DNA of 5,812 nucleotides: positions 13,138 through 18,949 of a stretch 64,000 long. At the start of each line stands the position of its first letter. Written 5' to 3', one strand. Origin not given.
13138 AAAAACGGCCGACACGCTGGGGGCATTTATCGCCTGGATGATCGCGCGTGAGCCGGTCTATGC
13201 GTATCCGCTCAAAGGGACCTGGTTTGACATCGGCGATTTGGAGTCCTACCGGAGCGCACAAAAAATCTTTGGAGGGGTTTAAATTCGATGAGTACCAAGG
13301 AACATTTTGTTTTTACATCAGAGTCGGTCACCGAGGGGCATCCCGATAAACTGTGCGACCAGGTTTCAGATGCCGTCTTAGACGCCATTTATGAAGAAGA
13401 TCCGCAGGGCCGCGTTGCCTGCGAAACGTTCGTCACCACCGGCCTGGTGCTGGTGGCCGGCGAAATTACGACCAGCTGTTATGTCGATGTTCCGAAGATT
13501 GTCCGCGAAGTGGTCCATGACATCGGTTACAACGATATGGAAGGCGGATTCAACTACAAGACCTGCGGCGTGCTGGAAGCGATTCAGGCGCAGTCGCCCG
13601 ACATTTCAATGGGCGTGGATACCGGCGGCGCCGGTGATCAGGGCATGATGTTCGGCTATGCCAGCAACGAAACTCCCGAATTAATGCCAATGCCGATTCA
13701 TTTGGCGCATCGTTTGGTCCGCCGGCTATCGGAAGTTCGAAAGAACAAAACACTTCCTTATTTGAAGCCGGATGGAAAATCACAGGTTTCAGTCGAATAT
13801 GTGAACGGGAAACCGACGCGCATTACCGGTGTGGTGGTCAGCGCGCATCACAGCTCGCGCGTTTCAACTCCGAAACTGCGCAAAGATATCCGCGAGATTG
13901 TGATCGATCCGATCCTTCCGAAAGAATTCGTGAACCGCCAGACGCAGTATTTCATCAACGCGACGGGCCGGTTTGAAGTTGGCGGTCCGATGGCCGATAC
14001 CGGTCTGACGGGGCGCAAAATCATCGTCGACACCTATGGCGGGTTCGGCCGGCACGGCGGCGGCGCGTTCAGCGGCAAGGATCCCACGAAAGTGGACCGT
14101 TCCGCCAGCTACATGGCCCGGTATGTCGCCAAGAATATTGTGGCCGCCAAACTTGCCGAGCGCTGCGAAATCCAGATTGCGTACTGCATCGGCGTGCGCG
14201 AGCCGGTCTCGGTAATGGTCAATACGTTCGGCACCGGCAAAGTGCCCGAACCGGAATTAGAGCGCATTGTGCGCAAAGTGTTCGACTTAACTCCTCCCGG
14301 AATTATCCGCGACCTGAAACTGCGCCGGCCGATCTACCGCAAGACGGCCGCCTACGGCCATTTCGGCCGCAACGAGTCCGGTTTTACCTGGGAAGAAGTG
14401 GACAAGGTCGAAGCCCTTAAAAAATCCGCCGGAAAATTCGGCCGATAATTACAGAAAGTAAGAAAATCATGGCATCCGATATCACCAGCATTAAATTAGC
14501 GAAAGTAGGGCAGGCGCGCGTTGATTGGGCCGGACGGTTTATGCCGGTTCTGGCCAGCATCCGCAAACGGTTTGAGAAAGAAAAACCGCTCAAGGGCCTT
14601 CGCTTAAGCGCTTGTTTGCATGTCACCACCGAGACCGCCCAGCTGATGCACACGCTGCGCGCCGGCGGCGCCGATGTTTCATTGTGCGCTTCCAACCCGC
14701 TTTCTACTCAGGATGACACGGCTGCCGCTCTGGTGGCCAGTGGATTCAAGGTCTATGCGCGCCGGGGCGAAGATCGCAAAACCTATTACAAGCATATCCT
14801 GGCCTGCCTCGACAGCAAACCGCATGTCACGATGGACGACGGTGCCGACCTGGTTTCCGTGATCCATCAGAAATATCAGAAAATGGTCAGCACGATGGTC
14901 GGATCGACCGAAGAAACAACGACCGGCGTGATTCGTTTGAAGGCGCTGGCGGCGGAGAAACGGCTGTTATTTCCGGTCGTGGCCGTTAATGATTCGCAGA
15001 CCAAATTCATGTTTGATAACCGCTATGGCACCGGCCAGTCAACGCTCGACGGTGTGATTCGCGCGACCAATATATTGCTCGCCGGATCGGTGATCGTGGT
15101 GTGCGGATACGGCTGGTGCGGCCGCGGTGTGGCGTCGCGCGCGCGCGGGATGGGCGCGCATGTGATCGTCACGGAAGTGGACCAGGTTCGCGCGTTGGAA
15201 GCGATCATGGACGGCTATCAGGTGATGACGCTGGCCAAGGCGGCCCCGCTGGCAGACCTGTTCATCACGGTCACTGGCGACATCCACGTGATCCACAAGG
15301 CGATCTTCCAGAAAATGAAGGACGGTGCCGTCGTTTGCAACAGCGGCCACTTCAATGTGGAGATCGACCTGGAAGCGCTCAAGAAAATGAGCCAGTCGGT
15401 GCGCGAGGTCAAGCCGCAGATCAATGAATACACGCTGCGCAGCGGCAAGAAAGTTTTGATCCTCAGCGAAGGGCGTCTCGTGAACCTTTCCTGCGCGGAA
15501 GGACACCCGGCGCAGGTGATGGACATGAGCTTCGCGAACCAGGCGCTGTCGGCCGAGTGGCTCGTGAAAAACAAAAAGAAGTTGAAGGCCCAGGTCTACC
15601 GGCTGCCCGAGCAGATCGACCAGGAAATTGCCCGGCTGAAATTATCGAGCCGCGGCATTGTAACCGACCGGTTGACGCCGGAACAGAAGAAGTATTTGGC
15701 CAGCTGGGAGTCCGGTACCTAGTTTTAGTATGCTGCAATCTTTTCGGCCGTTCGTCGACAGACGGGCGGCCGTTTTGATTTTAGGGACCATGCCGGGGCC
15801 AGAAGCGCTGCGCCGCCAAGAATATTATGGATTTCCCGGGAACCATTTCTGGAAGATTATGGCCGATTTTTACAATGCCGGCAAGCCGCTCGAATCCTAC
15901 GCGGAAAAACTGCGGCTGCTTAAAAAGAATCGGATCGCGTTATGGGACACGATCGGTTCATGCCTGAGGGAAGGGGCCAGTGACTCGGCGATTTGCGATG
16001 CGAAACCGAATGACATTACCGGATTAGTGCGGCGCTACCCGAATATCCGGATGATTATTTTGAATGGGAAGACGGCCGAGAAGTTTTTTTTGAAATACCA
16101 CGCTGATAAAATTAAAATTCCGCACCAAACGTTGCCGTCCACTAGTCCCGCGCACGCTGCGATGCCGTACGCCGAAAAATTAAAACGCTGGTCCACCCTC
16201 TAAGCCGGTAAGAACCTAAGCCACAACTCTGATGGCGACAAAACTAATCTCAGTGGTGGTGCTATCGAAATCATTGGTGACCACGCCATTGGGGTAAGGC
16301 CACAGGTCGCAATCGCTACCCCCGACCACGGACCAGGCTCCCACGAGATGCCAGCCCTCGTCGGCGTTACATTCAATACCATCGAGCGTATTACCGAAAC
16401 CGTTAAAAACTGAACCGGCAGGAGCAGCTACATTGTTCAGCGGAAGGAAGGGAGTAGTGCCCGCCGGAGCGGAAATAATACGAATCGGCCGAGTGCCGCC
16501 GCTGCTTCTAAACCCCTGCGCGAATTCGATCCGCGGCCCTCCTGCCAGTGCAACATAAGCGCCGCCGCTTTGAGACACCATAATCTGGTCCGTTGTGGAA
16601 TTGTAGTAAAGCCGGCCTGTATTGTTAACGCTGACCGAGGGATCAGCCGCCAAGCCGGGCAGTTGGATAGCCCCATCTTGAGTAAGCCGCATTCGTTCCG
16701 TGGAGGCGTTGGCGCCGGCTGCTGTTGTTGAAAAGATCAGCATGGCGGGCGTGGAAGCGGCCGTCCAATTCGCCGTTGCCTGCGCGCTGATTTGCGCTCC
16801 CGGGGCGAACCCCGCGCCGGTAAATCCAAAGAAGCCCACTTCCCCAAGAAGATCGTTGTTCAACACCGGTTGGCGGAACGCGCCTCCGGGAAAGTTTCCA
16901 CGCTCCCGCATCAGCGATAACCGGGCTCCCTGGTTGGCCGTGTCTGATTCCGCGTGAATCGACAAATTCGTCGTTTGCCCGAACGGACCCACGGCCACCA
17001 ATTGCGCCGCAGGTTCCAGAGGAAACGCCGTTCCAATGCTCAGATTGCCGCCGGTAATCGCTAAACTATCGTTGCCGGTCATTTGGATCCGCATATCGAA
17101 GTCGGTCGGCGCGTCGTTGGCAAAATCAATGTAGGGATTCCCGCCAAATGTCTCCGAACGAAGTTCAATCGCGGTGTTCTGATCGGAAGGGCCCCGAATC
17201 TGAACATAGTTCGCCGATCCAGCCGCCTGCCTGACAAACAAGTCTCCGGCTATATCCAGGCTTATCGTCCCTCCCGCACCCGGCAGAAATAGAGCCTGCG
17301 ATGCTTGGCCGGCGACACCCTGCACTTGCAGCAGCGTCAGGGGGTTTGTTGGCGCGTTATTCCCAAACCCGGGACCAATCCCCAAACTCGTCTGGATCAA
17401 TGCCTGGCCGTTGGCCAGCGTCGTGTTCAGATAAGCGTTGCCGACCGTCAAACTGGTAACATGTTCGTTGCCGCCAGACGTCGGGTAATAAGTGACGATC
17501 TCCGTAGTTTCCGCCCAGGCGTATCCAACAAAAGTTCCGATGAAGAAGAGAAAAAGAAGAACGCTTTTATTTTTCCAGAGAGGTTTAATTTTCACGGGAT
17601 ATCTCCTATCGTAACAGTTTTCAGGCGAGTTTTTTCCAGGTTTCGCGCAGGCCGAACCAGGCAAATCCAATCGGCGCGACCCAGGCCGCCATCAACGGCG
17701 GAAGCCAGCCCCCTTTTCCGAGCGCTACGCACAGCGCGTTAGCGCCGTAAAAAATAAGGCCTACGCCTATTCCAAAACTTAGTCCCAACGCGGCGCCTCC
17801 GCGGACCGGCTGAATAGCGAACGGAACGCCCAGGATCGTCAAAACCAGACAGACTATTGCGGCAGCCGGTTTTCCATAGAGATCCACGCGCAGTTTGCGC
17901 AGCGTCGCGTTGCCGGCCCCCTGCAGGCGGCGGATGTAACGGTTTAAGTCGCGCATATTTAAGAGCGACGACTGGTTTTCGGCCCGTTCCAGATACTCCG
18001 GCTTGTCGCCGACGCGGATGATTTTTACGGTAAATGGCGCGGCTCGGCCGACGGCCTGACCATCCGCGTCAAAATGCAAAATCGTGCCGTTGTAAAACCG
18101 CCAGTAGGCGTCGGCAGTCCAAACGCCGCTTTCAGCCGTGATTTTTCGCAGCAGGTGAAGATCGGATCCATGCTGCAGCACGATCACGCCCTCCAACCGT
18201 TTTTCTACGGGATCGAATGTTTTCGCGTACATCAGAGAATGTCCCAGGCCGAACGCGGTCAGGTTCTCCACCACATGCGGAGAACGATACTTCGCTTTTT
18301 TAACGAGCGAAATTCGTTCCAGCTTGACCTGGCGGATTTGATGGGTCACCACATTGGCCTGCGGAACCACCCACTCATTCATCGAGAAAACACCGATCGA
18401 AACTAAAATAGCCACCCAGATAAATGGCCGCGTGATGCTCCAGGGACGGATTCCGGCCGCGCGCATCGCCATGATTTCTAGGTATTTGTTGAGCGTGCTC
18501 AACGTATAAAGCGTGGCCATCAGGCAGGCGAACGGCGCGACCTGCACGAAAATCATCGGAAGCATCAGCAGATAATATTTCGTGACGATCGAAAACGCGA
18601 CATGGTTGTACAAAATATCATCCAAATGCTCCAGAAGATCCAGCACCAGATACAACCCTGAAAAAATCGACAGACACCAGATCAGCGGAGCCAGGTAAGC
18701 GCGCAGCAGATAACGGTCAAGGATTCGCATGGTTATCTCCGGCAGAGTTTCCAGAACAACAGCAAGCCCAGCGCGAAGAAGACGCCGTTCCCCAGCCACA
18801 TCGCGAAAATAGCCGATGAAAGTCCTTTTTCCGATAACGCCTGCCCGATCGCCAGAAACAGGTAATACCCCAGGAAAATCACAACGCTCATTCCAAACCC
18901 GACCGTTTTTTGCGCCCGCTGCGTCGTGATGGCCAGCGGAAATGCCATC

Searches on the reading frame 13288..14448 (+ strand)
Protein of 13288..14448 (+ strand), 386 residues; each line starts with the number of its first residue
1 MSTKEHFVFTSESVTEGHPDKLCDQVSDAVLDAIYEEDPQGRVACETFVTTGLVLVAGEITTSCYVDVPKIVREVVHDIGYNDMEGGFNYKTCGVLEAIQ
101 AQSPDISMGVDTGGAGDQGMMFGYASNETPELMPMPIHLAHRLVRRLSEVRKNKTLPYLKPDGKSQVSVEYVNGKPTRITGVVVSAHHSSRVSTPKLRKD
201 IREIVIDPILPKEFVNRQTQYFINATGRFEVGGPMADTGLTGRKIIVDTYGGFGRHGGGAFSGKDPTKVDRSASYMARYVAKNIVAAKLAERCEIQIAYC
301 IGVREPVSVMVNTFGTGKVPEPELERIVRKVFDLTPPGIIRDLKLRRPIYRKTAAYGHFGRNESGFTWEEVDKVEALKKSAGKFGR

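Call 7: search_protein_families(library=pfam, proteins=[window:13288-14448:+], max_evalue=0.001)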
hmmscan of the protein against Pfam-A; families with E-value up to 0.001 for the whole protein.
window:13288-14448:+ (386 aa): 3 families
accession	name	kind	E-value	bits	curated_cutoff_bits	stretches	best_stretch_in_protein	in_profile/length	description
PF02773.21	S-AdoMet_synt_C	-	1.8e-69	232.4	25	1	231-369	1-137/138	S-adenosylmethionine synthetase, C-terminal domain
PF02772.21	S-AdoMet_synt_M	-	2.3e-47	160.5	29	1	114-229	3-120/120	S-adenosylmethionine synthetase, central domain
PF00438.25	S-AdoMet_synt_N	-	2.8e-44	150.1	33.1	1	7-104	2-99/99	S-adenosylmethionine synthetase, N-terminal domain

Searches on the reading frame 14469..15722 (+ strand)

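Call 7: search_protein_families(library=pfam, proteins=[window:14469-15722:+], max_evalue=0.001)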
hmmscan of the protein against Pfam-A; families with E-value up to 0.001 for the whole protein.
window:14469-15722:+ (417 aa): 4 families
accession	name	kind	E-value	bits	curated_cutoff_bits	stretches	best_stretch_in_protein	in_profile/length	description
PF05221.23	AdoHcyase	-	4.5e-62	210.3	25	2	5-136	4-140/299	S-adenosyl-L-homocysteine hydrolase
PF00670.27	AdoHcyase_NAD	-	6.9e-57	192.5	27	1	184-345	1-162/162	S-adenosyl-L-homocysteine hydrolase, NAD binding domain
PF07991.19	KARI_N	-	6.5e-09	36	20.6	1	204-301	2-103/165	Acetohydroxy acid isomeroreductase, NADPH-binding domain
PF02826.25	2-Hacid_dh_C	-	8e-09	35.6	25.1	1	203-305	33-138/178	D-isomer specific 2-hydroxyacid dehydrogenase, NAD binding domain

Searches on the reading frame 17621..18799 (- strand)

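Call 34: search_protein_families(library=pfam, proteins=[window:17621-18799:-], max_evalue=0.001)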
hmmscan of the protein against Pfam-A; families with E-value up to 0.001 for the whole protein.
window:17621-18799:- (392 aa): 1 family
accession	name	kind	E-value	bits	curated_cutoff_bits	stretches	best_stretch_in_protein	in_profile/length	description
PF03739.19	LptF_LptG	-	6.9e-77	259.3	27.9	1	29-384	1-348/353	Lipopolysaccharide export system permease LptF/LptG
